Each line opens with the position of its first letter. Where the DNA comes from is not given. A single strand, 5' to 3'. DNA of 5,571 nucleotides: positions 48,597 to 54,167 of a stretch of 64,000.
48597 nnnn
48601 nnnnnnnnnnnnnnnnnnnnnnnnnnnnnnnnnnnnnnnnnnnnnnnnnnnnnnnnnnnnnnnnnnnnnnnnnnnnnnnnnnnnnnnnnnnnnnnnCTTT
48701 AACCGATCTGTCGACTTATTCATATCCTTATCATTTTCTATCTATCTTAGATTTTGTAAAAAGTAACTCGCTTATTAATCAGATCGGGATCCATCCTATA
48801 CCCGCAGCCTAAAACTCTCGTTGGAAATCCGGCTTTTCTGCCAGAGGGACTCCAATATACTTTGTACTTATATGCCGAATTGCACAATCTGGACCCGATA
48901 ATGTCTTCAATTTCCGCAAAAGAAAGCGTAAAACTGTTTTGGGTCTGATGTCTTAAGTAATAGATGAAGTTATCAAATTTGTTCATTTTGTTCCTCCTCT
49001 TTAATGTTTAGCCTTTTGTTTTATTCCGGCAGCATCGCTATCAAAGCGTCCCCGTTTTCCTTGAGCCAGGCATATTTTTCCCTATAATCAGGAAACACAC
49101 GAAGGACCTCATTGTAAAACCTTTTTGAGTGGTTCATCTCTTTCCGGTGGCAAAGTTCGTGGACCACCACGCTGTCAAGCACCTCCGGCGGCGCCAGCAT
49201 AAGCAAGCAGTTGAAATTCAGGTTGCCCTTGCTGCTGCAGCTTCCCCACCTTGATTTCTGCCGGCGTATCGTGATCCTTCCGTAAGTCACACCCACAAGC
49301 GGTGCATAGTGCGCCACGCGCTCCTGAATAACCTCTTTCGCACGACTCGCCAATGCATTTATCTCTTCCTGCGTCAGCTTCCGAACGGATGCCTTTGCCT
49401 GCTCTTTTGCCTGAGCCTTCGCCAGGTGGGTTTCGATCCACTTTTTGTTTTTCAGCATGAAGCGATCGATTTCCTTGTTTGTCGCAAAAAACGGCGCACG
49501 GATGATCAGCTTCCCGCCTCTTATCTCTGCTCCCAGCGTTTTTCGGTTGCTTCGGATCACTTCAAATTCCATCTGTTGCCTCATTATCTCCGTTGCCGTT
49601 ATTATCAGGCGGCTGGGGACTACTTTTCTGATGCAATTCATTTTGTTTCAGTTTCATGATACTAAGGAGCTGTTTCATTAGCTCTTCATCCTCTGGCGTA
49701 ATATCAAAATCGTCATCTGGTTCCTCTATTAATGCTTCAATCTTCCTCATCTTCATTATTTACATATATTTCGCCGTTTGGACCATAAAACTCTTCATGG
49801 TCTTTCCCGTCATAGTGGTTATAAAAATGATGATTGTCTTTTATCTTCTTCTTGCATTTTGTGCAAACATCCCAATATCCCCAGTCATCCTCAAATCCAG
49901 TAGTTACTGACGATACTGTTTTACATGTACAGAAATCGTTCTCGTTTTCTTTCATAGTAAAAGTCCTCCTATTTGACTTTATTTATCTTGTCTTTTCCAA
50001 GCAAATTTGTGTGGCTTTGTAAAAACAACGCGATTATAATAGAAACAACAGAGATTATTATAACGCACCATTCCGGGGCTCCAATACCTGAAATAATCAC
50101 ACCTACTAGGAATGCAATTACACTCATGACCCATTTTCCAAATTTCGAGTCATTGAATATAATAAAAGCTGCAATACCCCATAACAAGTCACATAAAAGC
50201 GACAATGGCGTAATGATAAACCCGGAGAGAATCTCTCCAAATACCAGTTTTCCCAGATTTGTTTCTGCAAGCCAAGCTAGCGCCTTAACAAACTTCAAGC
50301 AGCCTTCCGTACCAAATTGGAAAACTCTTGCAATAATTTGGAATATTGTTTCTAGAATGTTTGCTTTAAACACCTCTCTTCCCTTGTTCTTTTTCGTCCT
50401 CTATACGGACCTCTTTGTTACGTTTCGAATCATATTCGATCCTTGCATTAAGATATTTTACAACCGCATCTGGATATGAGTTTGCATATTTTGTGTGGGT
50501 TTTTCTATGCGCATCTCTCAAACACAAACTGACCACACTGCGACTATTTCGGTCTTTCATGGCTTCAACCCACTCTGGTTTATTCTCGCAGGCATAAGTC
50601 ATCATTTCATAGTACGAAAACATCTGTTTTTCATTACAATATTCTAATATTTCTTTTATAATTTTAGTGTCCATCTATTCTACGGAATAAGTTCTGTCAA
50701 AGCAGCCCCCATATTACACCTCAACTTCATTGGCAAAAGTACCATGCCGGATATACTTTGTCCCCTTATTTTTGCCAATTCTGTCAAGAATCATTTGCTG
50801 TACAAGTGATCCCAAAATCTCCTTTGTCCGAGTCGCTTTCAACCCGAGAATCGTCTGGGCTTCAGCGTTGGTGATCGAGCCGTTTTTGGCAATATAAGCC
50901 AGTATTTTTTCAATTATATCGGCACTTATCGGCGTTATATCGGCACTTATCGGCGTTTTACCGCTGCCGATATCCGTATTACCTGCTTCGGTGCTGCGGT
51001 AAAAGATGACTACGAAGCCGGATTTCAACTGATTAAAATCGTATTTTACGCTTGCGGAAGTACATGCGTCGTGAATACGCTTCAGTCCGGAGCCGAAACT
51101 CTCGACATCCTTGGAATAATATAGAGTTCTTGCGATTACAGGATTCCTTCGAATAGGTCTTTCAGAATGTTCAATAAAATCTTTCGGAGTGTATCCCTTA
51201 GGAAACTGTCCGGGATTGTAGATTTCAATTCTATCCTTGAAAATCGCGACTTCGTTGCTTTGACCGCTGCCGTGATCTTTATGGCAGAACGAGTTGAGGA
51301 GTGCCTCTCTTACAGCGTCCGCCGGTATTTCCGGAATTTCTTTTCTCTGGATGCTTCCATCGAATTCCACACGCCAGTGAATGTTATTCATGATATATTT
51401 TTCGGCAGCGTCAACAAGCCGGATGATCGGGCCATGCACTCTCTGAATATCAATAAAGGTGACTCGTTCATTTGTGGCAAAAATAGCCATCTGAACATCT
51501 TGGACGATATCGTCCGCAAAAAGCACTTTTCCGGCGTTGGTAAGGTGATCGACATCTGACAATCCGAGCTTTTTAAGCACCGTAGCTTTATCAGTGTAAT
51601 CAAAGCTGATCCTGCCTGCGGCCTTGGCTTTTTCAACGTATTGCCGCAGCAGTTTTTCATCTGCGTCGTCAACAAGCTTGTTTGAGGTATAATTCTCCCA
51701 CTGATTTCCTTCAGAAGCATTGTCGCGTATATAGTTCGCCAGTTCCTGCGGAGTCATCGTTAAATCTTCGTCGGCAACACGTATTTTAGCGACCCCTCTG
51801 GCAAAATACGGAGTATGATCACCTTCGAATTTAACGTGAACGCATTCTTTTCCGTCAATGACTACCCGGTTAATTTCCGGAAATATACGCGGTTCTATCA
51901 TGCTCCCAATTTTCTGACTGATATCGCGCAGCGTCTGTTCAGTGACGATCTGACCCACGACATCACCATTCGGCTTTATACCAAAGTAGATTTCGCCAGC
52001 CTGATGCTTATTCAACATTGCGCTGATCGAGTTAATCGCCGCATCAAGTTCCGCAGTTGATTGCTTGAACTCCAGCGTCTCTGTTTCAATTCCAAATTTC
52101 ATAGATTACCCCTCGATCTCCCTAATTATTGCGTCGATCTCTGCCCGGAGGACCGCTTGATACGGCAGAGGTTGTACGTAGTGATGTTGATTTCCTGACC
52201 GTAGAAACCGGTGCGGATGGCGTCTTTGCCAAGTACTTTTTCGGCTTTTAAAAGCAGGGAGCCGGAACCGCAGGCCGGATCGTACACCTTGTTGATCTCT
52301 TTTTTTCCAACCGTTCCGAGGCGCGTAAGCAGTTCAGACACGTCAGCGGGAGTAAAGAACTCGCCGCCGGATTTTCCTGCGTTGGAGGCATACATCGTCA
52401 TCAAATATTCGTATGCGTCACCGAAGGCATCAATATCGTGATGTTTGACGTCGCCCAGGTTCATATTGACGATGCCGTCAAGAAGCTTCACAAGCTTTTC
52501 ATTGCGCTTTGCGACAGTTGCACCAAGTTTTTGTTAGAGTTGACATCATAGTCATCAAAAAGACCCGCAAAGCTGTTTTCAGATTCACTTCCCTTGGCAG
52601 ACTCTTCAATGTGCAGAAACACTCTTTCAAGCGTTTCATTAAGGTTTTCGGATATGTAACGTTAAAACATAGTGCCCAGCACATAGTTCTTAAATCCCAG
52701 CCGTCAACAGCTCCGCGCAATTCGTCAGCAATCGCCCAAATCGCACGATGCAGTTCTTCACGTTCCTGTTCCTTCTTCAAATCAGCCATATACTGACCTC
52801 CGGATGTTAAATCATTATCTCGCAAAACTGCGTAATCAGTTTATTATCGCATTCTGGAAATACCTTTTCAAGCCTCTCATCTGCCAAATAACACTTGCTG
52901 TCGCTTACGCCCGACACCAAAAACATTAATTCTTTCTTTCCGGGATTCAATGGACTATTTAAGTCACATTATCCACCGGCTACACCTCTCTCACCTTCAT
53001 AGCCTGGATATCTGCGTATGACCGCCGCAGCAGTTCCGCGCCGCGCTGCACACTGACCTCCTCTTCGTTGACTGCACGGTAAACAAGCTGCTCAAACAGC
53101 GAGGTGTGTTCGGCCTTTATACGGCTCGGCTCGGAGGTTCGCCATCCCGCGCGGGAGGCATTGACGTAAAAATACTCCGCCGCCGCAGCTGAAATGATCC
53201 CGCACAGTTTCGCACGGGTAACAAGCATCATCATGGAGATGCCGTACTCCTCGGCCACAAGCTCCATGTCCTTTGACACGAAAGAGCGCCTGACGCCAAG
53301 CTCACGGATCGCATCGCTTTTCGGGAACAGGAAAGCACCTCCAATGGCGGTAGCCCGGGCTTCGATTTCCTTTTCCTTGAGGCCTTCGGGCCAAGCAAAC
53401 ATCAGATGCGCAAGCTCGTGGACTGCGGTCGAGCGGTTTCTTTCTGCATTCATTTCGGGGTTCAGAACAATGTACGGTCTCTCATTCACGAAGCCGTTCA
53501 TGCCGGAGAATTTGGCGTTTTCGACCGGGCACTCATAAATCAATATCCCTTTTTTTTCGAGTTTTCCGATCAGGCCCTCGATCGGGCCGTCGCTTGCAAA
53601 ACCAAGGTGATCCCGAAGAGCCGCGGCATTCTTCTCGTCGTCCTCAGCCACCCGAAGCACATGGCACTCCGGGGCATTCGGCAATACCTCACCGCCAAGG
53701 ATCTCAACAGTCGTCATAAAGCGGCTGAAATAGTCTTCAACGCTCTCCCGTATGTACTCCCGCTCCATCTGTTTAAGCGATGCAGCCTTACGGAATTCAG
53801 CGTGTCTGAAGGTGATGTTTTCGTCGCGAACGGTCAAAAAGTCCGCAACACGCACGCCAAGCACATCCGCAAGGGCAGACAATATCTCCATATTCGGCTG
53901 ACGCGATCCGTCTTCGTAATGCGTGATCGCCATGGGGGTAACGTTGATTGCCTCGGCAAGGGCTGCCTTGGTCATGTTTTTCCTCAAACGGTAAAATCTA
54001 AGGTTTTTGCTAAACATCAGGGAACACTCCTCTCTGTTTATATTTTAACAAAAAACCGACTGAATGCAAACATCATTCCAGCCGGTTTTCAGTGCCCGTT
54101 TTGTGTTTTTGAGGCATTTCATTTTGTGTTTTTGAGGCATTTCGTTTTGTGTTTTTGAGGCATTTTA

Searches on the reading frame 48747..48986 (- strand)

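Call 10: search_protein_families(library=pfam, proteins=[window:48747-48986:-], max_evalue=0.01)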
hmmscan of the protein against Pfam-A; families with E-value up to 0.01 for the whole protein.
window:48747-48986:- (79 aa): 1 family
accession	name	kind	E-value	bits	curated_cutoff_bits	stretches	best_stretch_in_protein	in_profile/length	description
PF24698.1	DUF7662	-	4.1e-07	30.2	26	1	7-49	4-44/72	Domain of unknown function (DUF7662)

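Call 53: search_protein_families(library=padloc, proteins=[window:48747-48986:-], max_evalue=0.001)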
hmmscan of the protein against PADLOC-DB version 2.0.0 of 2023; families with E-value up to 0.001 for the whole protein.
window:48747-48986:- (79 aa): 0 families

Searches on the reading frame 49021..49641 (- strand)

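Call 10: search_protein_families(library=pfam, proteins=[window:49021-49641:-], max_evalue=0.01)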
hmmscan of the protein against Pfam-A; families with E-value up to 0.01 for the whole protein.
window:49021-49641:- (206 aa): 1 family
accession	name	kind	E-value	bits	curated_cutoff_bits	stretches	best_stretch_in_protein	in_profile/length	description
PF01863.23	YgjP-like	-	5.6e-47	160.9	26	2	94-196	105-207/207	YgjP-like, metallopeptidase domain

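Call 53: search_protein_families(library=padloc, proteins=[window:49021-49641:-], max_evalue=0.001)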
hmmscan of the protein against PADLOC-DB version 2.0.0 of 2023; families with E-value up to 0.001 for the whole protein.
window:49021-49641:- (206 aa): 0 families

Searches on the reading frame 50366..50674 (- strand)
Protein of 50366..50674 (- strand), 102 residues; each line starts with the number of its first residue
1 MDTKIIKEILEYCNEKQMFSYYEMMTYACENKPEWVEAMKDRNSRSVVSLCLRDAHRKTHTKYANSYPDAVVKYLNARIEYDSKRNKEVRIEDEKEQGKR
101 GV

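Call 10: search_protein_families(library=pfam, proteins=[window:50366-50674:-], max_evalue=0.01)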
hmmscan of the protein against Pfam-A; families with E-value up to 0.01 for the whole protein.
window:50366-50674:- (102 aa): 1 family
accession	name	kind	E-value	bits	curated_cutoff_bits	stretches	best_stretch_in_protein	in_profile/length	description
PF21861.2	RepB_C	-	0.0003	21.1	27.3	1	4-44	6-46/58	Replication protein RepB, C-terminal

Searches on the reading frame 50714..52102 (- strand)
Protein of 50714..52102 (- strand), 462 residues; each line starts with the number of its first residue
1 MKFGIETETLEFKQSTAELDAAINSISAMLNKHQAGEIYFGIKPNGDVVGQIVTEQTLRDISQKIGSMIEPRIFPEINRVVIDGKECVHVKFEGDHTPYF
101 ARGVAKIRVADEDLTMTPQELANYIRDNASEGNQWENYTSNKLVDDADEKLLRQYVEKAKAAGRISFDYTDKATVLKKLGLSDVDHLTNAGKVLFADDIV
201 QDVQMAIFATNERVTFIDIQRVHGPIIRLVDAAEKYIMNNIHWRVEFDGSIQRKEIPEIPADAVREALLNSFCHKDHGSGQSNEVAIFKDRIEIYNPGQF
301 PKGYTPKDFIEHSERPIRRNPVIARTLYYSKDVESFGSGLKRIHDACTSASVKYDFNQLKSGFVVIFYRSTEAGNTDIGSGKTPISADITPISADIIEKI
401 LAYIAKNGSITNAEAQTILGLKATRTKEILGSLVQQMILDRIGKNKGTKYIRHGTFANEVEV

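Call 10: search_protein_families(library=pfam, proteins=[window:50714-52102:-], max_evalue=0.01)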
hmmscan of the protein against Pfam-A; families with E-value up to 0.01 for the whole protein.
window:50714-52102:- (462 aa): 3 families
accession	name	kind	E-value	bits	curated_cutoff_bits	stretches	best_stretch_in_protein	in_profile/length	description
PF04326.19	SLFN_AlbA_2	-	6.7e-17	62.5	25.3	1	6-115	1-116/118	Schlafen, AlbA_2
PF13749.12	HATPase_c_4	-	1.5e-16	60.5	26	1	280-367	1-89/89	Putative ATP-dependent DNA helicase recG C-terminal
PF13412.12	HTH_24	-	0.00042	20.3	21.9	1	396-435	4-43/48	Winged helix-turn-helix DNA-binding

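Call 53: search_protein_families(library=padloc, proteins=[window:50714-52102:-], max_evalue=0.001)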
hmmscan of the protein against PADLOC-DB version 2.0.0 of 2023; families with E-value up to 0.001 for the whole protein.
window:50714-52102:- (462 aa): 2 families
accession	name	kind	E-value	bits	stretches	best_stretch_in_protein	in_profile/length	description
PDLC02402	Aga_SIR2-PNTD1-PNTD2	-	2.4e-11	40.5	1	153-373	333-567/876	Class I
PDLC02418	Aga_SIR2-Kinase-PNTD1-PNTD2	-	2.5e-05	20.6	1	255-367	316-439/756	Class I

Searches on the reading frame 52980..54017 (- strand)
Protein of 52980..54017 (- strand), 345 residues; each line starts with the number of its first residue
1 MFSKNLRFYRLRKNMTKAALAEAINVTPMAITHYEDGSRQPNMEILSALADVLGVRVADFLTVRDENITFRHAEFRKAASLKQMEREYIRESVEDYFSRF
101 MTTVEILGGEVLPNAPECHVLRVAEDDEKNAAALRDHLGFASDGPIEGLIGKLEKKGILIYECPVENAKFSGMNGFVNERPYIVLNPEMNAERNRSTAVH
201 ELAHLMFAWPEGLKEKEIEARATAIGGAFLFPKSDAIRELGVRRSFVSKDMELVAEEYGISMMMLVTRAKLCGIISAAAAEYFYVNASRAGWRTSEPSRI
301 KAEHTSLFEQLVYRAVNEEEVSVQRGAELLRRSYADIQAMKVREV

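Call 10: search_protein_families(library=pfam, proteins=[window:52980-54017:-], max_evalue=0.01)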
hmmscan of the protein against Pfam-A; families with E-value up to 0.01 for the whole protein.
window:52980-54017:- (345 aa): 6 families
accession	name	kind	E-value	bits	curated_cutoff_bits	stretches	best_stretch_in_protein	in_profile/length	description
PF01381.28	HTH_3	-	1.1e-12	48.3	23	1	6-59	1-54/55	Helix-turn-helix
PF06114.19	Peptidase_M78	-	1.5e-12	47.9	22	1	154-269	2-122/123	IrrE N-terminal-like domain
PF13560.12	HTH_31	-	8.3e-09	36.1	27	1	6-57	6-58/64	Helix-turn-helix domain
PF13443.12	HTH_26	-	2.2e-06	28.2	22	1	11-63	7-60/63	Cro/C1-type HTH DNA-binding domain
PF12844.13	HTH_19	-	0.00047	20.4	30.2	1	4-56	2-54/64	Helix-turn-helix domain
PF20573.4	DUF6782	-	0.0063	16.2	27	0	172-205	67-101/241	Putative metallopeptidase family (DUF6782)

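Call 53: search_protein_families(library=padloc, proteins=[window:52980-54017:-], max_evalue=0.001)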
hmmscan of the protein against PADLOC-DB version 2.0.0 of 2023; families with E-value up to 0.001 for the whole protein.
window:52980-54017:- (345 aa): 19 families
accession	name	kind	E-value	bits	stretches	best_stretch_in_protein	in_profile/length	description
PDLC03949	RmrA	-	4e-44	149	1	4-340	5-332/363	-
PDLC03948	RmrA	-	2.1e-36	123.7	1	13-336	20-355/397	-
PDLC03952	RmrA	-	1.4e-35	120.9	1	6-339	27-373/395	-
PDLC03946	RmrA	-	6.2e-35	118.6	1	3-315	4-310/357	-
PDLC03954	RmrA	-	2e-33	113.8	1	3-325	12-345/380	-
PDLC03955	RmrA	-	1.1e-32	111.7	1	9-327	28-343/371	-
PDLC03953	RmrA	-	1.1e-30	105.2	1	14-320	18-331/373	-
PDLC03947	RmrA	-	1.1e-30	104.8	1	4-333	14-353/383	-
PDLC03951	RmrA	-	1.7e-30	104.3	1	4-328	11-343/400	-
PDLC03956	RmrA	-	1.1e-28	98.5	1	12-301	20-317/399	-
PDLC03944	RmrA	-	6e-28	96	1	4-297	9-308/384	-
PDLC03945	RmrA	-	1.9e-26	91.1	1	4-297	5-318/394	-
PDLC03950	RmrA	-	1.5e-19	68.3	1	13-338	14-344/369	-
PDLC03943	RmrA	-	3.1e-17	60.7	1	4-329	5-331/370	-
PDLC02926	HTH_VI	-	3.7e-10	37.9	1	1-69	1-69/92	-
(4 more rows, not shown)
